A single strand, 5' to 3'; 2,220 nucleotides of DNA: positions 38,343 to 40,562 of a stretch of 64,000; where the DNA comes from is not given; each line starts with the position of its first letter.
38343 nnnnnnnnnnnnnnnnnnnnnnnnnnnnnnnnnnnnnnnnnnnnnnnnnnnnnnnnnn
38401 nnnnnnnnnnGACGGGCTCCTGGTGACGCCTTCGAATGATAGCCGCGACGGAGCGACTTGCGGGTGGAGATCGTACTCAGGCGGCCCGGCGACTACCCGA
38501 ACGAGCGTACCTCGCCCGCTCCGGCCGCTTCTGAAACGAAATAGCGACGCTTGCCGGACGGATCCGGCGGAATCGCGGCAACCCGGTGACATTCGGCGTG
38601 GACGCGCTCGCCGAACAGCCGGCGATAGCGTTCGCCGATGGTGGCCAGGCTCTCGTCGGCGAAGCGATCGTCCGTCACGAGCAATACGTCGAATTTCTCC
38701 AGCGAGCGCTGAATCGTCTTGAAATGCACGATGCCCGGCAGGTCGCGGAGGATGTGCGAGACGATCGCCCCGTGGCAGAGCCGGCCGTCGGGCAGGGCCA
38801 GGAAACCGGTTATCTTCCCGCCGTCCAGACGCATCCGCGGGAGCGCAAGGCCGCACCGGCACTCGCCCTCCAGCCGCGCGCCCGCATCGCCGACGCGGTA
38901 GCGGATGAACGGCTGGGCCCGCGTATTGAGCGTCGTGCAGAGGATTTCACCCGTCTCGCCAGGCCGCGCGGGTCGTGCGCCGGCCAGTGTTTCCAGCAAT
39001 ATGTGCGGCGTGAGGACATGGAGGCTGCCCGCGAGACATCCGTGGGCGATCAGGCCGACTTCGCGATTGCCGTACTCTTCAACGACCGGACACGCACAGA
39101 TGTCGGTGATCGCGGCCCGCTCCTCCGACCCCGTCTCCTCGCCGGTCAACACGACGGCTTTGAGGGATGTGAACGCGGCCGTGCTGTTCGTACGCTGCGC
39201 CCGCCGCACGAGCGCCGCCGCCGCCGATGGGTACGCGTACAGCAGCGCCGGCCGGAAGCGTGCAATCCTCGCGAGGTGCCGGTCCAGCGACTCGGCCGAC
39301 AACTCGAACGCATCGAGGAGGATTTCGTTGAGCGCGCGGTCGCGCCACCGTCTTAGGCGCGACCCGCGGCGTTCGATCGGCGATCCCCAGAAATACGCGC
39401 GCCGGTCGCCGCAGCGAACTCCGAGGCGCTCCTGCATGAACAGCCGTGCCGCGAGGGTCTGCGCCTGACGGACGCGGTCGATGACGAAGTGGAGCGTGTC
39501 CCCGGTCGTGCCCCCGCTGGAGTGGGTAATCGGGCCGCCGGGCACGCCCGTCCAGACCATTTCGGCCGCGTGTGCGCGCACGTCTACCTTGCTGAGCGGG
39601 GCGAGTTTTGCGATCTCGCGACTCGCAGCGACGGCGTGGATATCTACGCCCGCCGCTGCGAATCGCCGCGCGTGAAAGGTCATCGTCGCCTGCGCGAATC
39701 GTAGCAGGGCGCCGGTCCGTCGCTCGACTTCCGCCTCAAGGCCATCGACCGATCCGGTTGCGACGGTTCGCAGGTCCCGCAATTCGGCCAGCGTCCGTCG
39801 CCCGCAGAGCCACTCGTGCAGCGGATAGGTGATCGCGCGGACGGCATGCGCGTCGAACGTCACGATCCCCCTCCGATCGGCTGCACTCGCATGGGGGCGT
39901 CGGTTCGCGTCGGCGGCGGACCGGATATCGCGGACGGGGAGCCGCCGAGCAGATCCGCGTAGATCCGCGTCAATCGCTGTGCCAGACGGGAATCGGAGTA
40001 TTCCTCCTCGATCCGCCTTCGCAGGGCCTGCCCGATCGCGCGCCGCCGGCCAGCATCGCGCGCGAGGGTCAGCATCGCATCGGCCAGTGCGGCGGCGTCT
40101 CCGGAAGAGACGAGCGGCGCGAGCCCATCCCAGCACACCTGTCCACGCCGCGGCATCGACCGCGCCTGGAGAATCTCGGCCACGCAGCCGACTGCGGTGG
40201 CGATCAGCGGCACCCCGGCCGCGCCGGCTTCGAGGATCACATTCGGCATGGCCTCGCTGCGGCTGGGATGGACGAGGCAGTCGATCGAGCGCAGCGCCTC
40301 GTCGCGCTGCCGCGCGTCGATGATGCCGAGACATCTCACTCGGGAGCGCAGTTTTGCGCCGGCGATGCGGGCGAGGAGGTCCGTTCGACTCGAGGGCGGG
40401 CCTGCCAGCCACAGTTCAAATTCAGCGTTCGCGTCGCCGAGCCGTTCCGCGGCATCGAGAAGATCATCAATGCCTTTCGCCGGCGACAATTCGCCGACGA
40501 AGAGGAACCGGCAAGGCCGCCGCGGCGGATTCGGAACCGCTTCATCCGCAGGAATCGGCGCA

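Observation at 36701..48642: Roughly 12-kb single-strand glycan/LPS-like biosynthesis operon with several unusual domain fusions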

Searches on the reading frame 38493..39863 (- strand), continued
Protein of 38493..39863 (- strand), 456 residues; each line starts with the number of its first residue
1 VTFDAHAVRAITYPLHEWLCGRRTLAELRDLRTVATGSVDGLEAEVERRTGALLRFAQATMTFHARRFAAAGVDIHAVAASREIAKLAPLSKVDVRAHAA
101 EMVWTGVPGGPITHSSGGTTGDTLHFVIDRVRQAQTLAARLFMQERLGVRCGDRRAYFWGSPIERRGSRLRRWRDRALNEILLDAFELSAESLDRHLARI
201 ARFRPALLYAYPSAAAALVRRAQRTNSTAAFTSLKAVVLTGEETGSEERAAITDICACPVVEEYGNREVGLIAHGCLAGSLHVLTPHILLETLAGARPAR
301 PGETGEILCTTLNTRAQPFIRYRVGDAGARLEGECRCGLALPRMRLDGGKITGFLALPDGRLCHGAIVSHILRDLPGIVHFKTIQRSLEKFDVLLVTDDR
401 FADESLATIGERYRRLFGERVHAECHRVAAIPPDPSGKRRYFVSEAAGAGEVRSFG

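Call 31: search_protein_families(library=ncbifam, proteins=[L026:7258-8610:+, L026:10007-11356:+, L026:11782-12984:+, L026:12989-13798:+, L026:15888-17363:+, L072:6287-7615:+, L072:7612-8835:+, L072:8475-9974:+, L072:11374-12612:+, L072:16956-18911:+], max_evalue=0.00001)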
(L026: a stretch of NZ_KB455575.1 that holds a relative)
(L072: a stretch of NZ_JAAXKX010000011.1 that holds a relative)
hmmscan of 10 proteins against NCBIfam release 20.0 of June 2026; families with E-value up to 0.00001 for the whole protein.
L026:7258-8610:+ (450 aa): 2 families
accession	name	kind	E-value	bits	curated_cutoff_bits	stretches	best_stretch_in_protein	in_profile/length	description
NF033542.1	transpos_IS110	equivalog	1.9e-84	283.7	140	1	26-412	2-342/343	IS110 family RNA-guided transposase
NF051857.1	transpos_IS110_2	equivalog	1.9e-08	33.8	180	1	26-210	3-201/393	IS110 family transposase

L026:10007-11356:+ (449 aa): 7 families
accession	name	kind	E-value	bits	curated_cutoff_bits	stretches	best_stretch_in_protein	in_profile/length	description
NF053551.1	FlxY_rubin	equivalog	1.4e-32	113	520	2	196-430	162-405/424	flexirubin biosynthesis putative acyl-CoA ligase FlxY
NF045666.1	DVU1553_fam_AMP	equivalog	2.3e-31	109.1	300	1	186-349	166-330/331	DVU_1553 family AMP-dependent CoA ligase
NF041878.1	paak_haloarch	equivalog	1.3e-24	86.6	700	1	212-449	182-424/427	phenylacetate--CoA ligase PaaK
TIGR02155.1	PA_CoA_ligase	equivalog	5.9e-21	74.5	646.3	1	185-443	150-420/422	phenylacetate--CoA ligase PaaK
NF041217.1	BagE_FevW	exception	7.1e-18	64.8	800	1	228-424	190-386/424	bagremycin/ferroverdin synthetase BagE/FevW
TIGR02304.1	aden_form_hyp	equivalog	3e-12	46.3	251.9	1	190-445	175-428/430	F390 synthetase-related protein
TIGR03335.1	F390_ftsA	equivalog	1.9e-06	26.8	458.7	1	196-315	170-290/445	coenzyme F390 synthetase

L026:11782-12984:+ (400 aa): 3 families
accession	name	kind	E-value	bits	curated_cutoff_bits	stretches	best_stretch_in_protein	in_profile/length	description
TIGR01787.1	squalene_cyclas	subfamily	6.2e-12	44.9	322.7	1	81-254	435-606/622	squalene/oxidosqualene cyclases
TIGR01507.1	hopene_cyclase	equivalog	4.2e-10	38.6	431.1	1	103-254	472-619/640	squalene--hopene cyclase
TIGR03463.1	osq_cycl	subfamily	3.5e-09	35.5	851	1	108-238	478-605/634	2,3-oxidosqualene cyclase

L026:12989-13798:+ (269 aa): 5 families
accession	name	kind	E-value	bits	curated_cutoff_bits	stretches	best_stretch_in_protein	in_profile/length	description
NF005414.0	PRK06988.1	equivalog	3.7e-16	59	316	1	97-221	63-187/311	formyltransferase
NF005998.1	PRK08125.1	equivalog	1.3e-15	56.9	777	1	72-228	35-192/649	bifunctional UDP-4-amino-4-deoxy-L-arabinose formyltransferase/UDP-glucuronic acid oxidase ArnA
TIGR00460.1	fmt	equivalog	4.9e-13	48.9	201.5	1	100-229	67-197/315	methionyl-tRNA formyltransferase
TIGR00639.1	PurN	equivalog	6.8e-13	48.6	150.1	1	100-215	68-183/192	phosphoribosylglycinamide formyltransferase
NF005755.0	PRK07579.1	equivalog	1.8e-10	41.1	238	1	101-239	57-190/245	dTDP-4-amino-4,6-dideoxyglucose formyltransferase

L026:15888-17363:+ (491 aa): 3 families
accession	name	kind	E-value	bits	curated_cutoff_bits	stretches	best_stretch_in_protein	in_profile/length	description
NF007773.0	PRK10459.1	equivalog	3.3e-53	181.4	273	1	8-466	8-466/492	MOP flippase family protein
NF058658.1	Oglyco_Wzx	exception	4e-45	154.7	720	1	9-433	12-436/478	O-glycosylation flippase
NF047674.1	TeichurnBiosyTuaB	equivalog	1.1e-40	140.1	580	1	27-465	28-467/469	teichuronic acid biosynthesis protein TuaB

L072:6287-7615:+ (442 aa): 1 family
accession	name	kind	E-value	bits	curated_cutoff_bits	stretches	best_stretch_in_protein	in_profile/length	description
TIGR03097.1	PEP_O_lig_1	hypoth_equivalog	2.8e-142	474.4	188.1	1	18-410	1-405/408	putative O-glycosylation ligase, exosortase A system-associated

L072:7612-8835:+ (407 aa): 0 families

L072:8475-9974:+ (499 aa): 30 families (the best 25 are shown)
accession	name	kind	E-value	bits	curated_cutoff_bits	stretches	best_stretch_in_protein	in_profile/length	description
TIGR03449.1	mycothiol_MshA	equivalog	1.6e-39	136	462.5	1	202-495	94-395/406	D-inositol-3-phosphate glycosyltransferase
NF041876.1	EPS_EpsE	equivalog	2.2e-28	99.6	400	1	284-494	182-387/389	exopolysaccharide biosynthesis GT4 family glycosyltransferase EpsE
TIGR02149.1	glgA_Coryne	subfamily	1.4e-25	90.3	302.4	1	227-496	99-383/391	glycogen synthase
TIGR03999.1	thiol_BshA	equivalog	2.2e-25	89.4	273.7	1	134-492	9-362/375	N-acetyl-alpha-D-glucosaminyl L-malate synthase BshA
TIGR03088.1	stp2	hypoth_equivalog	3.1e-23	82.4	409.05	1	282-494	154-364/374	TIGR03088 family PEP-CTERM/XrtA system glycosyltransferase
NF053787.1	GlcN_PG_synth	equivalog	7.4e-23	81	480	1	259-494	137-350/361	N-acetylglucosaminyl phosphatidylglycerol synthase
TIGR04063.1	stp3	hypoth_equivalog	2.6e-20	72.7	442.05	1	261-491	153-383/397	TIGR04063 family PEP-CTERM/XrtA system glycosyltransferase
TIGR04047.1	MSMEG_0565_glyc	hypoth_equivalog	1.2e-18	67.4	259.85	1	263-494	136-365/373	MSMEG_0565 family glycosyltransferase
TIGR04005.1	wcaL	equivalog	2.4e-18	66.2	537.6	1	242-463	151-365/406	colanic acid biosynthesis glycosyltransferase WcaL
NF038229.1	Glyco4_Geo_Pelo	equivalog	8.3e-18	64.5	400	1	212-495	57-328/338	GPMC system family 4 glycosyltransferase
NF047684.1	TeichurnBiosyTuaC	equivalog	4.6e-17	62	550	1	210-493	108-379/391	teichuronic acid biosynthesis protein TuaC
NF012028.0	PRK15484.1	subfamily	5.6e-15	55.3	618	1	284-494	157-369/380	lipopolysaccharide N-acetylglucosaminyltransferase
NF007640.0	PRK10307.1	subfamily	1.9e-14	53.4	276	1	258-492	164-396/411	WcaI family glycosyltransferase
TIGR04157.1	glyco_rSAM_CFB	subfamily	3.6e-14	52.6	400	1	261-454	165-352/406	TIGR04157 family glycosyltransferase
NF041010.1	glycosy_Agl16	equivalog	1e-13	50.9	575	1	250-498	118-346/352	glycosylation protein Agl16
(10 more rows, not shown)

L072:11374-12612:+ (412 aa): 1 family
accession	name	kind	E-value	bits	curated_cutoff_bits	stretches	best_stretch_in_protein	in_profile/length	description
TIGR01787.1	squalene_cyclas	subfamily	3.1e-07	29.4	322.7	0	87-259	436-606/622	squalene/oxidosqualene cyclases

L072:16956-18911:+ (651 aa): 0 families

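Call 36: search_solved_structures(query=window:38493-39863:-, max_evalue=0.01)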
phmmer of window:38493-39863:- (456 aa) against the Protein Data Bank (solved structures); distinct sequences matched with E-value up to 0.01: 7.
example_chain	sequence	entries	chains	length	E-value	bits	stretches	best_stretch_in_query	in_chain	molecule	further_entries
4r1l_A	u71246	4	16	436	8.7e-13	51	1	59-347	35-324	Phenylacetate-coenzyme A ligase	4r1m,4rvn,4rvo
9s3l_A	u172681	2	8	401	3.3e-12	49.1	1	193-370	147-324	Phenylacetate-CoA ligase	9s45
6wuq_A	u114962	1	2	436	7e-10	41.4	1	193-348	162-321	AjiA1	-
6siw_B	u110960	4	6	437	8.8e-10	41.1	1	201-354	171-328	PaaK-like ligase (AMP-dependent synthetase and ligase) | AMP-dependent synthetase and ligase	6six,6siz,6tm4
6siw_A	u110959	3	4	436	9.1e-10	41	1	201-354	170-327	PaaK-like ligase (AMP-dependent synthetase and ligase) | AMP-dependent synthetase and ligase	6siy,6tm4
2y27_A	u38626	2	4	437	1.1e-08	37.5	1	31-344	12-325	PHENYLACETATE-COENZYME A LIGASE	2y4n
2y4o_A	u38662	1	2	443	4e-07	32.3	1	31-339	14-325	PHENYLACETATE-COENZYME A LIGASE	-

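Call 80: predict_structure(alignment_id=A1)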
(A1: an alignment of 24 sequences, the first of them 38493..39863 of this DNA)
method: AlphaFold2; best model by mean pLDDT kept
length: 456 residues; sequences in the alignment: 24
mean_pLDDT: 88.7   pTM: 0.84
mean pLDDT of the five models: 88.7, 87.8, 87.2, 87.2, 86.5
residues with pLDDT >= 90: 307; 70-90: 108; 50-70: 30; < 50: 11
segments of 3 or more residues with pLDDT < 50: 448-456
pLDDT, mean of each block of 10 residues (from residue 1): 90 94 95 94 97 98 98 97 96 91 95 82 88 95 97 91 64 91 87 94 96 92 91 96 83 95 93 96 96 90 91 96 90 94 84 71 73 83 88 92 92 87 92 62 64 37
secondary structure, 60 per line:
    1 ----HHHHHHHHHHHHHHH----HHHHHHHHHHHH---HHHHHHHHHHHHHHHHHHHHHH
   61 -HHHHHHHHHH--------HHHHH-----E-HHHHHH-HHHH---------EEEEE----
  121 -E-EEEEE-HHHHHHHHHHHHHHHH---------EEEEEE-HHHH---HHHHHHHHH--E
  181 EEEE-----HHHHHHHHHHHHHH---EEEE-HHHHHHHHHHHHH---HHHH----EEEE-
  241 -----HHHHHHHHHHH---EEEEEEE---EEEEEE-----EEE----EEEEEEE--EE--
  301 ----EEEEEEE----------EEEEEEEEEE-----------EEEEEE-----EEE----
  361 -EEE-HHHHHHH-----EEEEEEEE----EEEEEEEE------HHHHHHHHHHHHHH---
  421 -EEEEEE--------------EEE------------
elements in order: H5-19 H24-35 H39-60 H62-71 H80-84 H92-97 H99-102 E112-116 E124-128 H130-145 E155-160 H162-165 H169-177 E180-184 H190-203 E207-210 H212-224 H228-231 E236-239 H246-256 E260-266 E270-275 E281-283 E288-294 E305-311 E322-331 E343-348 E354-356 E362-364 H366-372 E378-385 E390-397 H404-417 E422-427 E442-444

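Call 83: fold_search(model_id=the predicted structure, library=pdb)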
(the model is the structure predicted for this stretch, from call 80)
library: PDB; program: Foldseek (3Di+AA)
matches with E <= 10: 1349; with E <= 0.001: 509
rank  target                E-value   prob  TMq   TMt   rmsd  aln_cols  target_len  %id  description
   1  4rvn_B                1.3e-23  1.00  0.61  0.65  13.5       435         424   20  Crystal structure of a Putative Acyl-CoA ligase (BT_0428) from Bacteroides thetaiotaomicron VPI-5482 at 2.20 A resolut (released 2015-01-21)
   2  4rvn_D                1.7e-23  1.00  0.60  0.64  13.6       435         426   19  Crystal structure of a Putative Acyl-CoA ligase (BT_0428) from Bacteroides thetaiotaomicron VPI-5482 at 2.20 A resolut (released 2015-01-21)
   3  4r1m_A                1.8e-23  1.00  0.64  0.67   7.6       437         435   20  Crystal structure of a Putative Acyl-CoA ligase (BT_0428) from Bacteroides thetaiotaomicron VPI-5482 at 2.48 A resolut (released 2014-08-27)
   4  4r1l_B                1.9e-23  1.00  0.60  0.65  13.5       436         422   20  Crystal structure of a Putative Acyl-CoA ligase (BT_0428) from Bacteroides thetaiotaomicron VPI-5482 at 2.42 A resolut (released 2014-08-27)
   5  4r1m_B                2.8e-23  1.00  0.60  0.64  13.5       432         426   20  Crystal structure of a Putative Acyl-CoA ligase (BT_0428) from Bacteroides thetaiotaomicron VPI-5482 at 2.48 A resolut (released 2014-08-27)
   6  4r1m_D                3.5e-23  1.00  0.60  0.64  13.6       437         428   19  Crystal structure of a Putative Acyl-CoA ligase (BT_0428) from Bacteroides thetaiotaomicron VPI-5482 at 2.48 A resolut (released 2014-08-27)
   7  4rvo_B                4.6e-23  1.00  0.60  0.64  13.4       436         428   20  Crystal structure of a Putative Acyl-CoA ligase (BT_0428) from Bacteroides thetaiotaomicron VPI-5482 at 2.41 A resolut (released 2014-12-31)
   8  2y4o_B                5.1e-23  1.00  0.61  0.65   7.9       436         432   20  Crystal Structure of PaaK2 in complex with phenylacetyl adenylate (released 2011-03-09)
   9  4r1m_C                5.7e-23  1.00  0.63  0.67   7.7       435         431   20  Crystal structure of a Putative Acyl-CoA ligase (BT_0428) from Bacteroides thetaiotaomicron VPI-5482 at 2.48 A resolut (released 2014-08-27)
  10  2y4o_A                5.7e-23  1.00  0.61  0.64   7.8       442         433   20  Crystal Structure of PaaK2 in complex with phenylacetyl adenylate (released 2011-03-09)
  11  4rvo_D                8.1e-23  1.00  0.60  0.64  13.5       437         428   19  Crystal structure of a Putative Acyl-CoA ligase (BT_0428) from Bacteroides thetaiotaomicron VPI-5482 at 2.41 A resolut (released 2014-12-31)
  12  4r1l_D                1.7e-22  1.00  0.60  0.64  13.6       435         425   19  Crystal structure of a Putative Acyl-CoA ligase (BT_0428) from Bacteroides thetaiotaomicron VPI-5482 at 2.42 A resolut (released 2014-08-27)
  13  4r1l_C                1.9e-22  1.00  0.64  0.67   7.9       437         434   20  Crystal structure of a Putative Acyl-CoA ligase (BT_0428) from Bacteroides thetaiotaomicron VPI-5482 at 2.42 A resolut (released 2014-08-27)
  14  2y27_A                2.6e-22  1.00  0.59  0.63  13.4       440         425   21  crystal structure of PaaK1 in complex with ATP from Burkholderia cenocepacia (released 2011-05-04)
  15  4r1l_A                2.8e-22  1.00  0.64  0.67   7.7       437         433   19  Crystal structure of a Putative Acyl-CoA ligase (BT_0428) from Bacteroides thetaiotaomicron VPI-5482 at 2.42 A resolut (released 2014-08-27)
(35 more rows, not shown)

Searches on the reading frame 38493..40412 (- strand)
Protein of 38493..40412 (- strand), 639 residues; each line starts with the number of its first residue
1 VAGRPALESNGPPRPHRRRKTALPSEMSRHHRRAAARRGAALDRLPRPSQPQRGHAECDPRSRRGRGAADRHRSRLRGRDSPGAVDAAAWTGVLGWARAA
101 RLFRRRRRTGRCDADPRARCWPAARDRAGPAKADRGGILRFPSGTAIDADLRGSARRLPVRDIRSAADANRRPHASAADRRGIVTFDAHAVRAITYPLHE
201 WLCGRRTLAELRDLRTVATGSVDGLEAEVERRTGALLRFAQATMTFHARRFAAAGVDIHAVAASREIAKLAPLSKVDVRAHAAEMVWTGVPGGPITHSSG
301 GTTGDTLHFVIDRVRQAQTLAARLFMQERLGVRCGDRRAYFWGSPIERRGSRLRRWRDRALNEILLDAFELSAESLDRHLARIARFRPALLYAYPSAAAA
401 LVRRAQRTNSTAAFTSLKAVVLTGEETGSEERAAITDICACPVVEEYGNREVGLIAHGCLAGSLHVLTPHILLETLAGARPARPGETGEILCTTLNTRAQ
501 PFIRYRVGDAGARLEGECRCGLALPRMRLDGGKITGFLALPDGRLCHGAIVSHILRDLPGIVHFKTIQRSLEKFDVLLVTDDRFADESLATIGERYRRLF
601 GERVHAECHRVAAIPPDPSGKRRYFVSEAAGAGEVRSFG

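Call 5: search_protein_families(library=pfam, proteins=[window:38493-40412:-], max_evalue=0.01)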
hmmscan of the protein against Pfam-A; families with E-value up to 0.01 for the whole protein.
window:38493-40412:- (639 aa): 0 families

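Call 6: search_protein_families(library=ncbifam, proteins=[window:38493-40412:-], max_evalue=0.01)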
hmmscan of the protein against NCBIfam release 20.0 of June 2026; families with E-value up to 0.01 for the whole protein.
window:38493-40412:- (639 aa): 7 families
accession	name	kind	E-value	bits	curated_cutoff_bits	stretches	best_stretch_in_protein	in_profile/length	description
NF045666.1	DVU1553_fam_AMP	equivalog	2.4e-26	92.6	300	1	225-528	23-325/331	DVU_1553 family AMP-dependent CoA ligase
NF041217.1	BagE_FevW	exception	8.2e-18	64.6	800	1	389-537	165-315/424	bagremycin/ferroverdin synthetase BagE/FevW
NF041878.1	paak_haloarch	equivalog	1.3e-13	50.4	700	1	224-536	12-327/427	phenylacetate--CoA ligase PaaK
NF053551.1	FlxY_rubin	equivalog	4.2e-13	48.8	520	1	382-528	163-317/424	flexirubin biosynthesis putative acyl-CoA ligase FlxY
TIGR02155.1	PA_CoA_ligase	equivalog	2.7e-10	39.4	646.3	1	368-527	148-310/422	phenylacetate--CoA ligase PaaK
TIGR02304.1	aden_form_hyp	equivalog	1.9e-06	27.1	251.9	1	364-578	165-375/430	F390 synthetase-related protein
TIGR03335.1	F390_ftsA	equivalog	0.00073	18.3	458.7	1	399-511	188-306/445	coenzyme F390 synthetase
